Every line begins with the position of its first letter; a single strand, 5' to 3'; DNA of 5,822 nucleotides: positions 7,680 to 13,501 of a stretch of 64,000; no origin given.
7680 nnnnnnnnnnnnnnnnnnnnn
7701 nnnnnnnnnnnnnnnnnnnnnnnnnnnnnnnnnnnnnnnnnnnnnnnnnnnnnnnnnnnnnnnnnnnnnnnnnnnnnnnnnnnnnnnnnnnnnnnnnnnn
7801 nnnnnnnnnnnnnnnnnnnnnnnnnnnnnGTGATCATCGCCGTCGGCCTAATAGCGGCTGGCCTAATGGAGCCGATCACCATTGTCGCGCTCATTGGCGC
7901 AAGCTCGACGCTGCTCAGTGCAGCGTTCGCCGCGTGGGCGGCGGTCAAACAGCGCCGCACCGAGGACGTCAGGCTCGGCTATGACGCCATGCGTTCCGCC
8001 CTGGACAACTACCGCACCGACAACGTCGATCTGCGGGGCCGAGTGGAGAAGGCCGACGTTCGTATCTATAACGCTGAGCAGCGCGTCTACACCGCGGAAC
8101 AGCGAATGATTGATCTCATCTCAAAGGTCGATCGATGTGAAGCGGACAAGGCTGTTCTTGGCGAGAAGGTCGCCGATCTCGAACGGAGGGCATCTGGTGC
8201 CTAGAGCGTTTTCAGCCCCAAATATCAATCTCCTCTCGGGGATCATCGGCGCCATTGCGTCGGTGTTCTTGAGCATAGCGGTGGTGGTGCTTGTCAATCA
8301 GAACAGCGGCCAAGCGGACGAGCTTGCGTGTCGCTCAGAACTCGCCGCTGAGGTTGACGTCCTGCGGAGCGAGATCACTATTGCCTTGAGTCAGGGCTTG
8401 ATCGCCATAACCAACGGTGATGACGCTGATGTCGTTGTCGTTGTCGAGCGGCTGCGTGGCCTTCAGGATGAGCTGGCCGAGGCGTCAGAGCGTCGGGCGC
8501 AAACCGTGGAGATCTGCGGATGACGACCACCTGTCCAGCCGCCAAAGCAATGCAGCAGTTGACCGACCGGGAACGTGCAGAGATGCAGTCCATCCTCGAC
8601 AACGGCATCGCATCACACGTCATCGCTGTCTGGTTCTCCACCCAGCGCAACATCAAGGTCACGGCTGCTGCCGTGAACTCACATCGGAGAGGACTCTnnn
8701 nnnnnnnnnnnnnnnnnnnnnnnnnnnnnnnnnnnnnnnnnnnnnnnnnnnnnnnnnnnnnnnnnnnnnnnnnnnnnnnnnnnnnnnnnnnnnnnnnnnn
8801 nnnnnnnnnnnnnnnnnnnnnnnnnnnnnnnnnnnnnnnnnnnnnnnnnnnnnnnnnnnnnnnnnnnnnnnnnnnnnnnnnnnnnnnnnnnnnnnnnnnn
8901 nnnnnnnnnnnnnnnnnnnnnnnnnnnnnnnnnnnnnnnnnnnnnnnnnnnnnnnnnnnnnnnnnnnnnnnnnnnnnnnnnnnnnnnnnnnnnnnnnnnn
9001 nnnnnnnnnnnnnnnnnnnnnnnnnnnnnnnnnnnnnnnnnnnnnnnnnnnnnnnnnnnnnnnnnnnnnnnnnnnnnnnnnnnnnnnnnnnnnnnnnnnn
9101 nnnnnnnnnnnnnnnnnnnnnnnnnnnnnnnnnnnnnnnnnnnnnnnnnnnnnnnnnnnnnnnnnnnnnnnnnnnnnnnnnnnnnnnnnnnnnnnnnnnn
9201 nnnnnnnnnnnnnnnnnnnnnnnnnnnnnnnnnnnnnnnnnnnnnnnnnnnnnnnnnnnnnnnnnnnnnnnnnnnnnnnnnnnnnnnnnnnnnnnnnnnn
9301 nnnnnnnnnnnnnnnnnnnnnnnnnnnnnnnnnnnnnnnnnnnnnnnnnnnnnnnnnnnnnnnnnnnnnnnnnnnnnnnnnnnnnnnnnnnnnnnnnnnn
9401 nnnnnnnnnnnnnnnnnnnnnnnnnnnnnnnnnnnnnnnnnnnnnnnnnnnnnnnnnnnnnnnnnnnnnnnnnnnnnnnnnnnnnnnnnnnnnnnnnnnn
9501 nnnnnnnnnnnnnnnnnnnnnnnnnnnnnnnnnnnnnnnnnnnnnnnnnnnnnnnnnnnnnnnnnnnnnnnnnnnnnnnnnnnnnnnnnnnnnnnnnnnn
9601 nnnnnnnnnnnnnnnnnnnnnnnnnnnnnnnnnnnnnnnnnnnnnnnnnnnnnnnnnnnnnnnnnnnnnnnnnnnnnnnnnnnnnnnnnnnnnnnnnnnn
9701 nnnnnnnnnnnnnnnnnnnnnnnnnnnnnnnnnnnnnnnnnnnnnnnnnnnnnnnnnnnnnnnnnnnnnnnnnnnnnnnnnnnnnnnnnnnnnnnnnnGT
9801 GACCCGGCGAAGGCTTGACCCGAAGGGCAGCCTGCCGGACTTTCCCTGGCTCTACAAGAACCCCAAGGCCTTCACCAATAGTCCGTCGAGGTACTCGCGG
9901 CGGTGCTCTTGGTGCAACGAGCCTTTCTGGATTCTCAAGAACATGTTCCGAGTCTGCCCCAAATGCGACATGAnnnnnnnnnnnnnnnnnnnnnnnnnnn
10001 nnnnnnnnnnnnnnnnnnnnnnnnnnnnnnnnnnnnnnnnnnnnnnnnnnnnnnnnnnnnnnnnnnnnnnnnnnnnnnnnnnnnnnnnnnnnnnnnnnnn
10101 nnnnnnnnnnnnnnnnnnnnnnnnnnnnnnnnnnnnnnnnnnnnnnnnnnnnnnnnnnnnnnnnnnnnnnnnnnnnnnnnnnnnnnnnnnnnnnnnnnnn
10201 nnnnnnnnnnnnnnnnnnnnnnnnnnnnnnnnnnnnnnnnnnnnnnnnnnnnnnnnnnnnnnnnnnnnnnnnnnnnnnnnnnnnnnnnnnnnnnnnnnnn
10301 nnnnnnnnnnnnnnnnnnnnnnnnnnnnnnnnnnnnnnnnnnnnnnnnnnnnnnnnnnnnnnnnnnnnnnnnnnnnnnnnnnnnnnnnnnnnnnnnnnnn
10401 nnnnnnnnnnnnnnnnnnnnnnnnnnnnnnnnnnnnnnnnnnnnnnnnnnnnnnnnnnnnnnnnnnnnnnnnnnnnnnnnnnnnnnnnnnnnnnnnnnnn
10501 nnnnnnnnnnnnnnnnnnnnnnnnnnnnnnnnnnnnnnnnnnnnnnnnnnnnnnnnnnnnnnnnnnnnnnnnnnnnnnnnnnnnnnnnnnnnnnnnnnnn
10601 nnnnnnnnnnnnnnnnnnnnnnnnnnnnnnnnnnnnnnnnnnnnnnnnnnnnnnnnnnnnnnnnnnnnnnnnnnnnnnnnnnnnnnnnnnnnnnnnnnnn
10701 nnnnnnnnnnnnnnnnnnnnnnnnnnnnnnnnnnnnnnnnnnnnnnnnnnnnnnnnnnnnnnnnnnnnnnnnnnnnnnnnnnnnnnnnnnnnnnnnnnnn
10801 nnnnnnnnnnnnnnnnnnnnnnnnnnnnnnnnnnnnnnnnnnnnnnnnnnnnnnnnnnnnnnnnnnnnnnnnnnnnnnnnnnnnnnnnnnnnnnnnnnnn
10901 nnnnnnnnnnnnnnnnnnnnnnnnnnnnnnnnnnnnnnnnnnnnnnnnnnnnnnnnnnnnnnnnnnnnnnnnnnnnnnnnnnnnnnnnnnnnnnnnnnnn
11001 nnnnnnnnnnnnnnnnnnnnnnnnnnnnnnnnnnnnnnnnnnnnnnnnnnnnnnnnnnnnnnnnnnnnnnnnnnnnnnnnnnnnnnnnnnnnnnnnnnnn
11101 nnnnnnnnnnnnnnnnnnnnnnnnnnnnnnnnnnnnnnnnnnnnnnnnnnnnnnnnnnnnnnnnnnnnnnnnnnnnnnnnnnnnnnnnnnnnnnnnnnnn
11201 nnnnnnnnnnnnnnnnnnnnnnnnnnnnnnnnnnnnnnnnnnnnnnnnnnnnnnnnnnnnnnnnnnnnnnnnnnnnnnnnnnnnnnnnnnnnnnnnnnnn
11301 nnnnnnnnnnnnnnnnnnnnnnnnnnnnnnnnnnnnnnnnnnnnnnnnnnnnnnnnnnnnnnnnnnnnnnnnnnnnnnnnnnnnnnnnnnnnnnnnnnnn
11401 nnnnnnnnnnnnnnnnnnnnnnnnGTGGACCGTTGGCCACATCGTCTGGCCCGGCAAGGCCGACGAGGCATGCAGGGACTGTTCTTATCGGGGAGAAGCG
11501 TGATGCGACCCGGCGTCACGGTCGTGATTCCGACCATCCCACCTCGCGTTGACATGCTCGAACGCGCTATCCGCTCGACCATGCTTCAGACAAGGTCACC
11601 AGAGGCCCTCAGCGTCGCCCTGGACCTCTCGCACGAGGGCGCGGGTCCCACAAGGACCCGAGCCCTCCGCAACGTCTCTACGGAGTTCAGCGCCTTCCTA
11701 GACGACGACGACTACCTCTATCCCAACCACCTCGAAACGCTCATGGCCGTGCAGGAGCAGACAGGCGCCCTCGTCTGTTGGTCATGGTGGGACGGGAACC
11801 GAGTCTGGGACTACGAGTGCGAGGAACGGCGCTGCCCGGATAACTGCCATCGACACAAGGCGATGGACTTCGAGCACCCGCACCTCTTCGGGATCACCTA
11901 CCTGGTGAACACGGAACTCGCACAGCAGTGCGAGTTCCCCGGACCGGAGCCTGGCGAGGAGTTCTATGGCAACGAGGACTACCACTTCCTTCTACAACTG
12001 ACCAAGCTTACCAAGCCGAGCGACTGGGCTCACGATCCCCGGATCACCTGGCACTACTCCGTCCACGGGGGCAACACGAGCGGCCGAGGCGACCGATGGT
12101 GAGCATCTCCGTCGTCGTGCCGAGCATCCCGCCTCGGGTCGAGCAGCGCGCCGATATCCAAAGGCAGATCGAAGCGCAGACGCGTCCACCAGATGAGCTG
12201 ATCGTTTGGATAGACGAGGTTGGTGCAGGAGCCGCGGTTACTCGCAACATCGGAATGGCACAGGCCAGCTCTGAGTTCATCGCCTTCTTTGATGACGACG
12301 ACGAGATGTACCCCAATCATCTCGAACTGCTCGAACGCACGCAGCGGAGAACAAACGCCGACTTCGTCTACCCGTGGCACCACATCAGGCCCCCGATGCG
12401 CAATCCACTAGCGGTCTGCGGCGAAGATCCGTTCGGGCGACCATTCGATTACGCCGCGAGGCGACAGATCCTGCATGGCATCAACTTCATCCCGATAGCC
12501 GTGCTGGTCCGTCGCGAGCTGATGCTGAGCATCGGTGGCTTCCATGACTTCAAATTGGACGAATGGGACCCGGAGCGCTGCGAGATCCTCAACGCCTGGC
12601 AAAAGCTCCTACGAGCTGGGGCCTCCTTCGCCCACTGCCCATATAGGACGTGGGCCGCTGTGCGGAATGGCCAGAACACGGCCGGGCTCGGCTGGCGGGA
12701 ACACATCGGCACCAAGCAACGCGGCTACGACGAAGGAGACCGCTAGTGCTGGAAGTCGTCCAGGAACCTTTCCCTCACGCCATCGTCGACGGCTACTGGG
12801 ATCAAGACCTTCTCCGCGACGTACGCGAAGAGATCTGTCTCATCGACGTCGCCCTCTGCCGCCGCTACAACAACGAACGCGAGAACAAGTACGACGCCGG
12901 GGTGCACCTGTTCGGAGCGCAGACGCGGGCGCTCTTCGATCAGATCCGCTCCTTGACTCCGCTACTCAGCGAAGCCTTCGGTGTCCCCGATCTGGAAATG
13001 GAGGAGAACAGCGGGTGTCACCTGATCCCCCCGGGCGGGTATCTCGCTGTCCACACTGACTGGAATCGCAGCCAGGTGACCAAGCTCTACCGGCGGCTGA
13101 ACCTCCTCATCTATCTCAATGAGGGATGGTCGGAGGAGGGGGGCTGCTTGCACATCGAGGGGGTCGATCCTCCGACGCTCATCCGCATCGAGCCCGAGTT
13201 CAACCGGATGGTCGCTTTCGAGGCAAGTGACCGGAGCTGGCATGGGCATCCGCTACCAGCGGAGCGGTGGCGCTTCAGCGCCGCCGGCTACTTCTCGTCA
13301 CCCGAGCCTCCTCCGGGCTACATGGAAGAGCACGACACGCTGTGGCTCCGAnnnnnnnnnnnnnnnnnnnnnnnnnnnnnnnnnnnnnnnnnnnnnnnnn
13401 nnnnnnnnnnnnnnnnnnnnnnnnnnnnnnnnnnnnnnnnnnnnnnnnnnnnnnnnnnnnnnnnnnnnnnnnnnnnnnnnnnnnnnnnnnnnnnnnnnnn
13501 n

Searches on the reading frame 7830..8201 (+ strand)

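Call 23: search_protein_families(library=pfam, proteins=[window:7830-8201:+], max_evalue=1)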
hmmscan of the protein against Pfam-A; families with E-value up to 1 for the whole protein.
window:7830-8201:+ (124 aa): 1 family
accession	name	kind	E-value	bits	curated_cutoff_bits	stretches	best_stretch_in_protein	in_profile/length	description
PF18181.6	SLATT_1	-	0.0045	17.5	26.3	1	3-66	37-96/122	SMODS and SLOG-associating 2TM effector domain 1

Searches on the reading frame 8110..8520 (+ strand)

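Call 23: search_protein_families(library=pfam, proteins=[window:8110-8520:+], max_evalue=1)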
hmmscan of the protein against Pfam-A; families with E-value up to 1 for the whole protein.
window:8110-8520:+ (137 aa): 2 families
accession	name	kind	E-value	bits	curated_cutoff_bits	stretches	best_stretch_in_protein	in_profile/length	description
PF11028.14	TMEM260-like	-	0.048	13.9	24.2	1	36-84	41-89/179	Protein O-mannosyl-transferase TMEM260-like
PF17534.7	DUF5453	-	0.21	12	25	1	41-133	84-177/186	Family of unknown function (DUF5453)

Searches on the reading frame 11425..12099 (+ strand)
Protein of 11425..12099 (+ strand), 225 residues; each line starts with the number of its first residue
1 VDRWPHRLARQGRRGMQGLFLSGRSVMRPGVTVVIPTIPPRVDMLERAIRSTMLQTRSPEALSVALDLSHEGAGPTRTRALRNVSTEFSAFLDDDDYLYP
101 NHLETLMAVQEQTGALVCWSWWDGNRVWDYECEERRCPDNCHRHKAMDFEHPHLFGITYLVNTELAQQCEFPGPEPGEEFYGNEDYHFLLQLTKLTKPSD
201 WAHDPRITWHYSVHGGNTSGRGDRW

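Call 17: search_protein_families(library=pfam, proteins=[window:11425-12099:+], max_evalue=0.001)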
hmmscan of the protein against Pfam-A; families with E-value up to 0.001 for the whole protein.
window:11425-12099:+ (225 aa): 1 family
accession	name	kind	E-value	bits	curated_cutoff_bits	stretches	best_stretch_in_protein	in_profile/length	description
PF00535.33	Glycos_transf_2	-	3.4e-06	27.5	23.3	1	71-125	64-118/168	Glycosyl transferase family 2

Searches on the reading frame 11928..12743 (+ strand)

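Call 17: search_protein_families(library=pfam, proteins=[window:11928-12743:+], max_evalue=0.001)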
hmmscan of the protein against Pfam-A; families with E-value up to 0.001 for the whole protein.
window:11928-12743:+ (272 aa): 2 families
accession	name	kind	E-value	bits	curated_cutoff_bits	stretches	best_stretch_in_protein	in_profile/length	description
PF00535.33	Glycos_transf_2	-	4e-09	37.1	23.3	1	98-164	62-128/168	Glycosyl transferase family 2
PF10111.15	Glyco_tranf_2_2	-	0.00094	19.2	27.3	0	100-205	67-181/276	Glycosyltransferase like family 2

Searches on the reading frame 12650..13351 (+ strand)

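Call 17: search_protein_families(library=pfam, proteins=[window:12650-13351:+], max_evalue=0.001)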
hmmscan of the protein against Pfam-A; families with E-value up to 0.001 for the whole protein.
window:12650-13351:+ (234 aa): 2 families
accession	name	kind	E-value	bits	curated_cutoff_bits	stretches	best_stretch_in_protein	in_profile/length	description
PF13640.12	2OG-FeII_Oxy_3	-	1.2e-14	55.4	27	1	127-215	7-97/98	2OG-Fe(II) oxygenase superfamily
PF13661.12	2OG-FeII_Oxy_4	-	2.3e-06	28.4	27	1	127-215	7-97/98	2OG-Fe(II) oxygenase superfamily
